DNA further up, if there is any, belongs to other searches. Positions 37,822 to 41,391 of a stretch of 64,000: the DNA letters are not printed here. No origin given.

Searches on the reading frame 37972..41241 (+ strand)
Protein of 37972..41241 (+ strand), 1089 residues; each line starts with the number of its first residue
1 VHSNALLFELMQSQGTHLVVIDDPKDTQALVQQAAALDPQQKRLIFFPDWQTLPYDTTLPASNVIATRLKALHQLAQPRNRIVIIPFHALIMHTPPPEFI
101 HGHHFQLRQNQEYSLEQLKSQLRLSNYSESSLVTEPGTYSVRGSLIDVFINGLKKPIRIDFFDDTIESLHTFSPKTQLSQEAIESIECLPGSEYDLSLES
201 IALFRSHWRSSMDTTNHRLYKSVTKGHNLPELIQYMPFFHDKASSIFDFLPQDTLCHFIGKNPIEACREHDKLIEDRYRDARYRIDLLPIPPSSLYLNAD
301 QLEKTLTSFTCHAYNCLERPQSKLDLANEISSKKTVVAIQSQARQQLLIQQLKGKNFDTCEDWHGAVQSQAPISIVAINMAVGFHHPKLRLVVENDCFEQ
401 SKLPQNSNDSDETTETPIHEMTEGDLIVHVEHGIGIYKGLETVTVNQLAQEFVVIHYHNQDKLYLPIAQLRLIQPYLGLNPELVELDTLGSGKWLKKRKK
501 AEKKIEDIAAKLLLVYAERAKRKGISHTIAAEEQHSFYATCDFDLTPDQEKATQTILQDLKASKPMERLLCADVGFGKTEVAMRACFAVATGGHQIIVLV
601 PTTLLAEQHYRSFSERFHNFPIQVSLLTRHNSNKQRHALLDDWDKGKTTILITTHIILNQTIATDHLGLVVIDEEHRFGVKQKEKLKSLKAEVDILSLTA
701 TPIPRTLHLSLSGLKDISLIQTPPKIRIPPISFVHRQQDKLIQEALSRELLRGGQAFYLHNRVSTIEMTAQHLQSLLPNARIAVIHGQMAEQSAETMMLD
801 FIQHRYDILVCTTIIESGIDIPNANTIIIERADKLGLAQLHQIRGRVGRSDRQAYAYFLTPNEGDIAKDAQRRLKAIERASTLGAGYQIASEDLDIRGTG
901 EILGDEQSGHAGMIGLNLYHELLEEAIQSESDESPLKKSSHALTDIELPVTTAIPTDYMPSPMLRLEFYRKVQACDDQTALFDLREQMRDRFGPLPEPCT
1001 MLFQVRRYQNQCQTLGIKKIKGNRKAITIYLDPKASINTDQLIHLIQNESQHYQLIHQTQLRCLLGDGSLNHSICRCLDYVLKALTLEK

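Call 30: search_protein_families(library=ncbifam, max_evalue=1e-10, proteins=[window:37972-41241:+])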
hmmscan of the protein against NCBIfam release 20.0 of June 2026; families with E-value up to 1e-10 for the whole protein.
window:37972-41241:+ (1089 aa): 23 families
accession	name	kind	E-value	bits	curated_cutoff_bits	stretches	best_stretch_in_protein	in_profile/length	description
TIGR00580.2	mfd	equivalog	1.2e-284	947.2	800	1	126-1021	5-907/907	transcription-repair coupling factor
NF007966.0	PRK10689.1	equivalog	1.1e-261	871.2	1329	2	417-1064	473-1122/1148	transcription-repair coupling factor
NF008168.0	PRK10917.2-2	equivalog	6.3e-118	395.2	718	1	519-927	340-756/795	ATP-dependent DNA helicase RecG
NF008165.0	PRK10917.1-3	equivalog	7e-115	385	711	1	517-920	237-644/692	ATP-dependent DNA helicase RecG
TIGR00643.1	recG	equivalog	9.4e-112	374.8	659.4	1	510-919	198-616/629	ATP-dependent DNA helicase RecG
NF008170.0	PRK10917.2-4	equivalog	5.4e-99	332.2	975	1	531-919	385-779/826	ATP-dependent DNA helicase RecG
NF008164.0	PRK10917.1-2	equivalog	2.3e-92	310.4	785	1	512-913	244-648/704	ATP-dependent DNA helicase RecG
NF008163.0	PRK10917.1-1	equivalog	3.1e-91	306.7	796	1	407-913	140-645/692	ATP-dependent DNA helicase RecG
NF008166.0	PRK10917.1-4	equivalog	3e-85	286.8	864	1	527-912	252-657/705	ATP-dependent DNA helicase RecG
NF008167.0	PRK10917.2-1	equivalog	5.2e-77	259.6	995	2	534-764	274-523/744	ATP-dependent DNA helicase RecG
NF008169.0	PRK10917.2-3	equivalog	6.2e-60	203.4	555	1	519-911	204-583/610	ATP-dependent DNA helicase RecG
NF003673.1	PRK05298.1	equivalog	3.9e-21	75.1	743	1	66-202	118-254/653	excinuclease ABC subunit UvrB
TIGR00595.1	priA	equivalog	8.5e-21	74.1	230.35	1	570-685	2-112/509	replication restart helicase PriA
NF004066.1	PRK05580.1-3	equivalog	5e-20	71.4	813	1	493-685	208-386/788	primosomal protein N'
NF004067.0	PRK05580.1-4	equivalog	6.2e-20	71.1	763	1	499-687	157-339/737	primosomal protein N'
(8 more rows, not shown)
